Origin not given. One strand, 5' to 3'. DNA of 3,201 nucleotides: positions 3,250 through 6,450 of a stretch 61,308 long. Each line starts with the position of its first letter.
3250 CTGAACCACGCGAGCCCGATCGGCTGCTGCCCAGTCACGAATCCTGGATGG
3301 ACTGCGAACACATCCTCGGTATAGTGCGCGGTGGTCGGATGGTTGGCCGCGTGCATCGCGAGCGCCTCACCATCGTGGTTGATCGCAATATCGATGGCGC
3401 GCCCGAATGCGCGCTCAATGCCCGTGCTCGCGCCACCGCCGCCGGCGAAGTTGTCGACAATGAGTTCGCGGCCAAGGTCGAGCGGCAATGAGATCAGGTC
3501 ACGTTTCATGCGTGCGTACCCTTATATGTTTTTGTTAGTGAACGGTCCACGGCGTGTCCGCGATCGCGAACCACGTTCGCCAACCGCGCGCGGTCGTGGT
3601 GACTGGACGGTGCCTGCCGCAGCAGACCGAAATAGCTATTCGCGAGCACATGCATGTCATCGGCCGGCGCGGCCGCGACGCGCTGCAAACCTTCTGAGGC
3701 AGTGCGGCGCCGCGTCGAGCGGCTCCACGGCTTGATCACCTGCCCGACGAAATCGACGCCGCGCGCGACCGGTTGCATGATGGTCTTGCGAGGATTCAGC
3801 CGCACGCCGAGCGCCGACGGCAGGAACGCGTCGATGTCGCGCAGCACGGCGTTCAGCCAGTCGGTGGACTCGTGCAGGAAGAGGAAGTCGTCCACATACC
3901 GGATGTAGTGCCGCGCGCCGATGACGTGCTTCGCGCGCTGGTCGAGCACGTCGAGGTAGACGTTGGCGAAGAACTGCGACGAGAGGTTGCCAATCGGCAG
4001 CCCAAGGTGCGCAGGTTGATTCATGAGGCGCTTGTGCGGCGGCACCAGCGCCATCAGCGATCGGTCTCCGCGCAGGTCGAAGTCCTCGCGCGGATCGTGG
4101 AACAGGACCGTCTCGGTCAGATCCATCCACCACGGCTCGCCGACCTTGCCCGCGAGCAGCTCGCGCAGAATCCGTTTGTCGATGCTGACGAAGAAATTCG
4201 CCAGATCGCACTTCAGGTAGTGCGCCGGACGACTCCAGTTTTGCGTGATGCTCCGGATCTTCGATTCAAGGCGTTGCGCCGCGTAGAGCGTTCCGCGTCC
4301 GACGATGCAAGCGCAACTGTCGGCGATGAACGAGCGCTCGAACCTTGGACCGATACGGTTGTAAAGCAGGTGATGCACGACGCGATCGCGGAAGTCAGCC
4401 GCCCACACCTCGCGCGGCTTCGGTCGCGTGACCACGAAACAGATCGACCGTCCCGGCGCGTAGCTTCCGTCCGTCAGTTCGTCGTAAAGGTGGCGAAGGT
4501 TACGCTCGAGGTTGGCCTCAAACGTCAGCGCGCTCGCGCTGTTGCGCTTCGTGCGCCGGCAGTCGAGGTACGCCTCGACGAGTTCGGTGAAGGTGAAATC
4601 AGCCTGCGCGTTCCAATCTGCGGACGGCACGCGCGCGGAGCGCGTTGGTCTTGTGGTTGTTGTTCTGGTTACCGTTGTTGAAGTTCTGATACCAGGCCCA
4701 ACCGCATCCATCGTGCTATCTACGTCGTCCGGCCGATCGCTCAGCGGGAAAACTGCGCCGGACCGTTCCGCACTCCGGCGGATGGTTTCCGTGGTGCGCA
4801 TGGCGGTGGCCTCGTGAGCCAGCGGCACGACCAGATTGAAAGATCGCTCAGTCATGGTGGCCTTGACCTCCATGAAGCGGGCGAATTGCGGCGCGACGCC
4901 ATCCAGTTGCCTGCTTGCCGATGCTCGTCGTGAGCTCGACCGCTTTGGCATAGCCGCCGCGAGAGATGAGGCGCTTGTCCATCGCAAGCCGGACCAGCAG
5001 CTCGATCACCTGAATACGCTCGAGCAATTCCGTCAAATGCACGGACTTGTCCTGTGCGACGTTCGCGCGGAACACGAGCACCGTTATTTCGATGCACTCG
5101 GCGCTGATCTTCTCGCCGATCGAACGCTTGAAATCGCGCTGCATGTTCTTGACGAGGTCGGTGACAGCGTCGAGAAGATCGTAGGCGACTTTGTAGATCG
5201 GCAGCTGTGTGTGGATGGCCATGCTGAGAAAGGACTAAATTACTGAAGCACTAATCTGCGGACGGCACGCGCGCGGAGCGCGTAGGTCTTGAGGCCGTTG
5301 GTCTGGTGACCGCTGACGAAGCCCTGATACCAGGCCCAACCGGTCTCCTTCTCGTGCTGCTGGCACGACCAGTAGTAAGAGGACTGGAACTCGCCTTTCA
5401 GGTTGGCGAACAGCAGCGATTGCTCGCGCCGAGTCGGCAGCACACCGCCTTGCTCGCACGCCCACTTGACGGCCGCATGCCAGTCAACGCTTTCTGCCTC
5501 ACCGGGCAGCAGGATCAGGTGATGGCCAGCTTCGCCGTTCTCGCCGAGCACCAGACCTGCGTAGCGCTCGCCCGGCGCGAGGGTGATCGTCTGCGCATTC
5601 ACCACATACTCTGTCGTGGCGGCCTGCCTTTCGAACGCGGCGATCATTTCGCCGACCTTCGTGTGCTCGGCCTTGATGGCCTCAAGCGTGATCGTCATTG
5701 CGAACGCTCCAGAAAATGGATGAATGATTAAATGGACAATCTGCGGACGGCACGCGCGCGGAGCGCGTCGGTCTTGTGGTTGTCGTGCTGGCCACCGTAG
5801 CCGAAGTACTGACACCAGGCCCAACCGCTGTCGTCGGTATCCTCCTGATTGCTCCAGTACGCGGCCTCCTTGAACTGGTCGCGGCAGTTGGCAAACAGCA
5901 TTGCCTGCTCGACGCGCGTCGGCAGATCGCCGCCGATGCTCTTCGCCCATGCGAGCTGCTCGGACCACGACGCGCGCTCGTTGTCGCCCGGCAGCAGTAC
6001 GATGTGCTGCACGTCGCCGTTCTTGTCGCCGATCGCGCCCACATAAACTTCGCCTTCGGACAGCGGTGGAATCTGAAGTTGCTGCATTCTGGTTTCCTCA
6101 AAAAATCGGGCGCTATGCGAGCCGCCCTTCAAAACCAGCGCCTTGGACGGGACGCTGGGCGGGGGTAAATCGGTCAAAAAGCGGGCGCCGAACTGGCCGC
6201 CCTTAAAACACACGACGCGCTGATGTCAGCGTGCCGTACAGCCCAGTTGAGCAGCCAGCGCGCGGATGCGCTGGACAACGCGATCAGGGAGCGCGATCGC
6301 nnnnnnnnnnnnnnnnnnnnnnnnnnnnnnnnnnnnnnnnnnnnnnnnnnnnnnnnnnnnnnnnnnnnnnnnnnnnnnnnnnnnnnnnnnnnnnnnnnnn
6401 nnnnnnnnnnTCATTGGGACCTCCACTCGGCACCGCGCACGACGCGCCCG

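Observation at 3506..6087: Complete diversity-generating retroelement (two targets, avd, TR, RT) inside the phage early-left operon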

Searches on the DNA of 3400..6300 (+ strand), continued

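Call 87: get_annotated_region(hit=H4, flank=8000)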
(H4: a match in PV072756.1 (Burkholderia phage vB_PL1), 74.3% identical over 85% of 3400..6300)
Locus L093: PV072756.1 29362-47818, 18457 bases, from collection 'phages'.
description: Burkholderia phage vB_PL1, complete genome.
organism: Burkholderia phage vB_PL1 (NCBI taxid 3412850)
taxonomy: Viruses
host: Burkholderia sp.; source: -; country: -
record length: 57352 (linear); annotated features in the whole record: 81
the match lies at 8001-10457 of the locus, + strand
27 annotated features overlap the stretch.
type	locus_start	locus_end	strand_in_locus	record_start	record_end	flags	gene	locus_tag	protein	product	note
CDS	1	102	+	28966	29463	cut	-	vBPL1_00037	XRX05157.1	endolysin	R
CDS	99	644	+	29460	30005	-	-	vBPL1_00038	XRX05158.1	HNH endonuclease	-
CDS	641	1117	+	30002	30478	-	-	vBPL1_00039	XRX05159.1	hypothetical protein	-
CDS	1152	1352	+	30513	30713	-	-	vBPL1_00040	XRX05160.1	hypothetical protein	-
CDS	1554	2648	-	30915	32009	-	-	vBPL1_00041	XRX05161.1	integrase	int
CDS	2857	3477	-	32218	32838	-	-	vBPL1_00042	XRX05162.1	hypothetical protein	-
CDS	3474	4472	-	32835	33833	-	-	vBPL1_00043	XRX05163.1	hypothetical protein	-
CDS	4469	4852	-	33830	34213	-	-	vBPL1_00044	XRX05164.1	hypothetical protein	-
CDS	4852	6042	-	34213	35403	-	-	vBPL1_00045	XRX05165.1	hypothetical protein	-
CDS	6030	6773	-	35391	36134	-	-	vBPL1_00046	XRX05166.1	putative phosphoadenosine phosphosulfate reductase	-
CDS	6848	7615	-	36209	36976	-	-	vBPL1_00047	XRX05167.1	hypothetical protein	-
CDS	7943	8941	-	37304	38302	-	-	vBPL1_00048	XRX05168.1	RNA-directed DNA polymerase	-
CDS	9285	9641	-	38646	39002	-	-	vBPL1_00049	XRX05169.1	four helix bundle protein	-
CDS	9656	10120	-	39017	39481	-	-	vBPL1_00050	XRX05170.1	hypothetical protein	-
CDS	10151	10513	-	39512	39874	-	-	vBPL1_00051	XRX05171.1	hypothetical protein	-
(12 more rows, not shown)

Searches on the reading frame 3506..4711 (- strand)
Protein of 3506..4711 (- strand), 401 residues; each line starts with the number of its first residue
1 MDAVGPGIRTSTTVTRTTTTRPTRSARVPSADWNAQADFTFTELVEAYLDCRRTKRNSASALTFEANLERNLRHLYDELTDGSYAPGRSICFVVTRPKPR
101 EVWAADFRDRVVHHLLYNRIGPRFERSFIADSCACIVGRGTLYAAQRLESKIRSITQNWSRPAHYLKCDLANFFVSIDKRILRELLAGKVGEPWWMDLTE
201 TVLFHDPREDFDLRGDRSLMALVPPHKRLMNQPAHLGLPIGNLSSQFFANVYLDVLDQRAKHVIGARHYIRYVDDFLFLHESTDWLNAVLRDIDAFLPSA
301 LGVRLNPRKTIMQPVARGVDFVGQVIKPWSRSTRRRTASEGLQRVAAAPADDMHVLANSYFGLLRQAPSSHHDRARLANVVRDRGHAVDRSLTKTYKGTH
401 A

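Call 4: search_protein_families(library=pfam, proteins=[window:3506-4633:-], max_evalue=0.01)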
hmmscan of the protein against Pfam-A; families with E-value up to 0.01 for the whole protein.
window:3506-4633:- (375 aa): 1 family
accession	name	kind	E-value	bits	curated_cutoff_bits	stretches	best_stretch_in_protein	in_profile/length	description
PF00078.32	RVT_1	-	7e-13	49.2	29.6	1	78-298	14-203/205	Reverse transcriptase (RNA-dependent DNA polymerase)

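Call 17: search_protein_families(library=phrogs, proteins=[window:3506-4711:-], max_evalue=0.001)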
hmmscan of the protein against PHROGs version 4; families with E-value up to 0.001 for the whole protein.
window:3506-4711:- (401 aa): 2 families
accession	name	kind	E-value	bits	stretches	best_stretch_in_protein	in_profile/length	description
phrog_1423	-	DNA, RNA and nucleotide metabolism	9.6e-111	372.6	1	36-394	104-452/1040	Reverse transcriptase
phrog_2825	-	DNA, RNA and nucleotide metabolism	1.5e-05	25.3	1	166-326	113-249/336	polymerase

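Call 24: search_solved_structures(query=window:3506-4711:-, max_evalue=0.001, show_alignments=1)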
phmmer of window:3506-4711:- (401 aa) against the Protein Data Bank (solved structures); distinct sequences matched with E-value up to 0.001: 7.
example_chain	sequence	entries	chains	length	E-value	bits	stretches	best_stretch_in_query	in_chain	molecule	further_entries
8ub7_A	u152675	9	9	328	1.5e-32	116.8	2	40-189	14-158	Reverse transcriptase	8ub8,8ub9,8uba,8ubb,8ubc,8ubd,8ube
6me0_C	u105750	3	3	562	1.4e-07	34.6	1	233-339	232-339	Maturase reverse transcriptase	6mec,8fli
8bgj_A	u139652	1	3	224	3.5e-06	30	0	236-326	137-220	RNA-directed DNA polymerase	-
5hhj_A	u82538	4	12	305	4.2e-05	26.5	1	236-323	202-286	Retron-type reverse transcriptase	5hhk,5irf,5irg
5hhl_A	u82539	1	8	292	0.00014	24.7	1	236-312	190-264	Retron-type reverse transcriptase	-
7uim_D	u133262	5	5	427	0.00027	23.8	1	236-313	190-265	Group II intron reverse transcriptase/maturase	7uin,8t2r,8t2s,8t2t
6ar1_A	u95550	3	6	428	0.00098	22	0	236-345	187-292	GsI-IIC RT | Trt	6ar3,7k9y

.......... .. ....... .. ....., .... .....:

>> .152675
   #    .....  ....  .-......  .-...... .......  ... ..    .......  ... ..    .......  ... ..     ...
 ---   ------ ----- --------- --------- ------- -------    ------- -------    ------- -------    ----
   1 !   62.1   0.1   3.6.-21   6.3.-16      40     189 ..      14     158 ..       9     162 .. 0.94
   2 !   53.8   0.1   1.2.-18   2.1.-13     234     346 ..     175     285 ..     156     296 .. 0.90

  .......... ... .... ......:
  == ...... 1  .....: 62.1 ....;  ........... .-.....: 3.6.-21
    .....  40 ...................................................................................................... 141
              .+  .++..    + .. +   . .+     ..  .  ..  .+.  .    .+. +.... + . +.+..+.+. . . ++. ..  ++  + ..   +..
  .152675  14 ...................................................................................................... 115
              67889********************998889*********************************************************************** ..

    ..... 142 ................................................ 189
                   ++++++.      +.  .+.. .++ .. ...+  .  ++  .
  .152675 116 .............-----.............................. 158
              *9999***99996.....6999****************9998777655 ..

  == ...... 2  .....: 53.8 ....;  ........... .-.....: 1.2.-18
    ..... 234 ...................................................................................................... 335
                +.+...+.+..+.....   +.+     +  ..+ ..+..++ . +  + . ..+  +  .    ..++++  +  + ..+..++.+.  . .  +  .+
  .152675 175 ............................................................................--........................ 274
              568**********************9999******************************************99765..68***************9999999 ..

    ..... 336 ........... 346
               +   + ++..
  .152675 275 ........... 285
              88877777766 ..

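Call 32: find_related_loci(query=window:3506-4600:-, collection=genome_contigs, flank=6000)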
Query window:3506-4600:- (364 aa) in genome_contigs; peptide patterns used: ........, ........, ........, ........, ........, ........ (x = any residue, [..] = any of these).
261 stretches matched a pattern; 208 encode a relative of the query (tblastn E <= 1e-3); the best 80 are kept; 80 distinct loci.
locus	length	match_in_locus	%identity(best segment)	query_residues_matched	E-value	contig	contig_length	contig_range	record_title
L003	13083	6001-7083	91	1-361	0e+0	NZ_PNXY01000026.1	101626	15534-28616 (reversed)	Paraburkholderia rhynchosiae strain WSM 3937 NODE_26_length_101626_cov_29.5746_ID_4962, whole genome shotgun sequence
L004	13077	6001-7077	82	2-360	0e+0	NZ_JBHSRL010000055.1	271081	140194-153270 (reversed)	Paraburkholderia silvatlantica strain CCUG 54297 GCM70027151_74, whole genome shotgun sequence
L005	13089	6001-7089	80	2-364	0e+0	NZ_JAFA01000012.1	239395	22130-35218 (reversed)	Paraburkholderia nodosa DSM 21604 A3CWDRAFT_scaffold_11.12_C, whole genome shotgun sequence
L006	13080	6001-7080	80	1-360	0e+0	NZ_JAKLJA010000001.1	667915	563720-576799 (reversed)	Paraburkholderia tagetis strain RG36 contig1, whole genome shotgun sequence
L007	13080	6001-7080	79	2-361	0e+0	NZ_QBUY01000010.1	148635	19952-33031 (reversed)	Paraburkholderia sp. C35 NODE_10_length_148635_cov_26.6442, whole genome shotgun sequence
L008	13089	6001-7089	76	2-364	0e+0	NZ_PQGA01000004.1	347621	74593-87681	Paraburkholderia eburnea strain JCM 18070 Ga0139043_104, whole genome shotgun sequence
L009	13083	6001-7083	77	2-362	0e+0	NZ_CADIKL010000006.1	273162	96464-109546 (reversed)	Paraburkholderia caffeinitolerans strain LMG 28688 isolate LMG 28688, whole genome shotgun sequence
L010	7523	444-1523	74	2-361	0e+0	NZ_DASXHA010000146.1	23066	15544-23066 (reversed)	MAG: Paraburkholderia sp. isolate SMAG_U5180 k141_4894043, whole genome shotgun sequence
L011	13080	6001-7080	74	3-362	0e+0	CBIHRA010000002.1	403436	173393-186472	MAG TPA_asm: uncultured Burkholderiaceae bacterium isolate SRR18156191_maxbin2_2 genome assembly, contig: ERZ27336852.3,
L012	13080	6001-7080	74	3-362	0e+0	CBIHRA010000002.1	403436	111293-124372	MAG TPA_asm: uncultured Burkholderiaceae bacterium isolate SRR18156191_maxbin2_2 genome assembly, contig: ERZ27336852.3,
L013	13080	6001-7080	74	3-362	0e+0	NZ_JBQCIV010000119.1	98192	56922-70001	MAG: Trinickia sp. isolate bin876 k141_215178, whole genome shotgun sequence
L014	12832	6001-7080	73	1-360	0e+0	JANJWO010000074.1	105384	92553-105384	MAG: Hydrogenophilaceae bacterium isolate RS261_metabat.bin.26 RS261_k141_101063, whole genome shotgun sequence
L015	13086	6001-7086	73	2-363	0e+0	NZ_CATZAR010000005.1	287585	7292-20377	Ralstonia thomasii strain LMG 18095 isolate LMG 18095 5, whole genome shotgun sequence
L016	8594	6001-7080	71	1-360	6e-180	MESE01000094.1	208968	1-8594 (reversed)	MAG: Burkholderiales bacterium RIFCSPLOWO2_02_FULL_57_36 rifcsplowo2_02_scaffold_36, whole genome shotgun sequence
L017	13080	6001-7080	71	1-360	9e-180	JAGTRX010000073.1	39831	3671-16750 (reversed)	MAG: Proteobacteria bacterium isolate CTSoil_125 scaffold_2950, whole genome shotgun sequence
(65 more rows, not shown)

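Call 82: search_protein_families(library=ncbifam, proteins=[window:3506-4711:-], max_evalue=0.01)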
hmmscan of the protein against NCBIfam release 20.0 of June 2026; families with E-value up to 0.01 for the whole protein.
window:3506-4711:- (401 aa): 6 families
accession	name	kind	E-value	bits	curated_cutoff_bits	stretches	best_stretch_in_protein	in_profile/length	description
TIGR04416.1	group_II_RT_mat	equivalog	1.8e-21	76.7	300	2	232-334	174-275/353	group II intron reverse transcriptase/maturase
NF038233.2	retron_St85_RT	exception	1.5e-11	44.1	235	1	149-329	75-233/289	retron St85 family RNA-directed DNA polymerase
NF041747.1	Drt3a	equivalog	3e-09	36.7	200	1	160-312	108-237/412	antiviral reverse transcriptase Drt3a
NF041749.1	Drt4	equivalog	2e-05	23.8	450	1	228-314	185-270/489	antiviral reverse transcriptase Drt4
NF041746.1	Drt2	equivalog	2.3e-05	23.8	390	1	229-311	215-297/416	antiviral reverse transcriptase Drt2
TIGR04499.1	abortive_AbiA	subfamily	0.0086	14.8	250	0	242-310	206-288/615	AbiA family abortive infection protein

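Call 83: search_protein_families(library=padloc, proteins=[window:3506-4711:-], max_evalue=0.01)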
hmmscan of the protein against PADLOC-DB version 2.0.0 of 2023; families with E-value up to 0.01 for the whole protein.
window:3506-4711:- (401 aa): 65 families (the best 25 are shown)
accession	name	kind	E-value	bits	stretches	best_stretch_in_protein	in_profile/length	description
PDLC01136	RT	-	2.5e-35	120.2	1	59-327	29-259/263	RT (reverse transcriptase)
PDLC03754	RT_UG17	-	5.7e-19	66.3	1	61-346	37-290/429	DRT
PDLC03779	RT_UG4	-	3e-18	64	2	235-345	170-277/307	DRT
PDLC02063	Cas1_IIIb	-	2.7e-17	60.5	1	64-342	38-275/617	-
PDLC03756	RT_UG19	-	1.2e-16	58.9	1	162-316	146-278/562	DRT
PDLC03780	RT_UG5-nitrilase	-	5.6e-13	46.2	1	223-302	230-308/907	DRT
PDLC03770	RT_UG31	-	1.2e-11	42.5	1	154-310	115-241/456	DRT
PDLC03773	RT_UG34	-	2.5e-11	41.2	1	161-312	148-286/512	DRT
PDLC01607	RT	-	2.9e-11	41.9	1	119-323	24-158/161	"CAS-I,CAS-II,CAS-III,CAS-IV,CAS-V,CAS-VI; acquisition_associated"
PDLC03768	Drt3a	-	4.3e-11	40.9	1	161-310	133-248/411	DRT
PDLC03764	RT_UG26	-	5.6e-11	39.8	1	152-326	116-272/398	DRT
PDLC03759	RT_UG21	-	1e-10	39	1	162-277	141-230/503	DRT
PDLC03774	RT_UG35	-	1.2e-10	38.3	1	236-313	511-587/938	DRT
PDLC03755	RT_UG18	-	1.3e-10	39.3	1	241-328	179-263/295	DRT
PDLC03746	RT_UG10_large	-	2e-10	37.2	1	152-316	488-645/1688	DRT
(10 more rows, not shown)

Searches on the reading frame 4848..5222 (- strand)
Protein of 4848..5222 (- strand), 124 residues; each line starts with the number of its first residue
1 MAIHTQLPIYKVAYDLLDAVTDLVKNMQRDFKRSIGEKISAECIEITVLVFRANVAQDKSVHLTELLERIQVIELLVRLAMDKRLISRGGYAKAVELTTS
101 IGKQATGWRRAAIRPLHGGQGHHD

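Call 4: search_protein_families(library=pfam, proteins=[window:4848-5222:-], max_evalue=0.01)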
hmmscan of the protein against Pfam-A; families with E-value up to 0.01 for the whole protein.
window:4848-5222:- (124 aa): 1 family
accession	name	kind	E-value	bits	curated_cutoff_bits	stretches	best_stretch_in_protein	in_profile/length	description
PF22296.2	bAvd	-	5.4e-13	49.8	40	1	13-110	7-105/107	bAvd-like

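Call 17: search_protein_families(library=phrogs, proteins=[window:4848-5222:-], max_evalue=0.001)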
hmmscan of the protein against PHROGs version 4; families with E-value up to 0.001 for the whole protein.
window:4848-5222:- (124 aa): 1 family
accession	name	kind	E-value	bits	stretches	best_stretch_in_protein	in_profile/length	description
phrog_3206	-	DNA, RNA and nucleotide metabolism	8.8e-30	104.3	1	1-114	10-126/154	Avd protein of DGR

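Call 25: search_solved_structures(query=window:4848-5222:-, max_evalue=0.01, show_alignments=1)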
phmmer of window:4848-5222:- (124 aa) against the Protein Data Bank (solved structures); distinct sequences matched with E-value up to 0.01: 0.

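Call 82: search_protein_families(library=ncbifam, proteins=[window:4848-5222:-], max_evalue=0.01)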
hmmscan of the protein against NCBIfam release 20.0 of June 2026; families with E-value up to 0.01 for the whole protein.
window:4848-5222:- (124 aa): 1 family
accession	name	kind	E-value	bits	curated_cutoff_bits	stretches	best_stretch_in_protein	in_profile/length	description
NF033474.1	DivGenRetAVD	equivalog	1.5e-12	47.7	80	1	7-109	1-103/104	diversity-generating retroelement protein Avd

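Call 83: search_protein_families(library=padloc, proteins=[window:4848-5222:-], max_evalue=0.01)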
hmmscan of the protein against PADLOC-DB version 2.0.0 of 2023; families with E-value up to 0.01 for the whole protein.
window:4848-5222:- (124 aa): 0 families
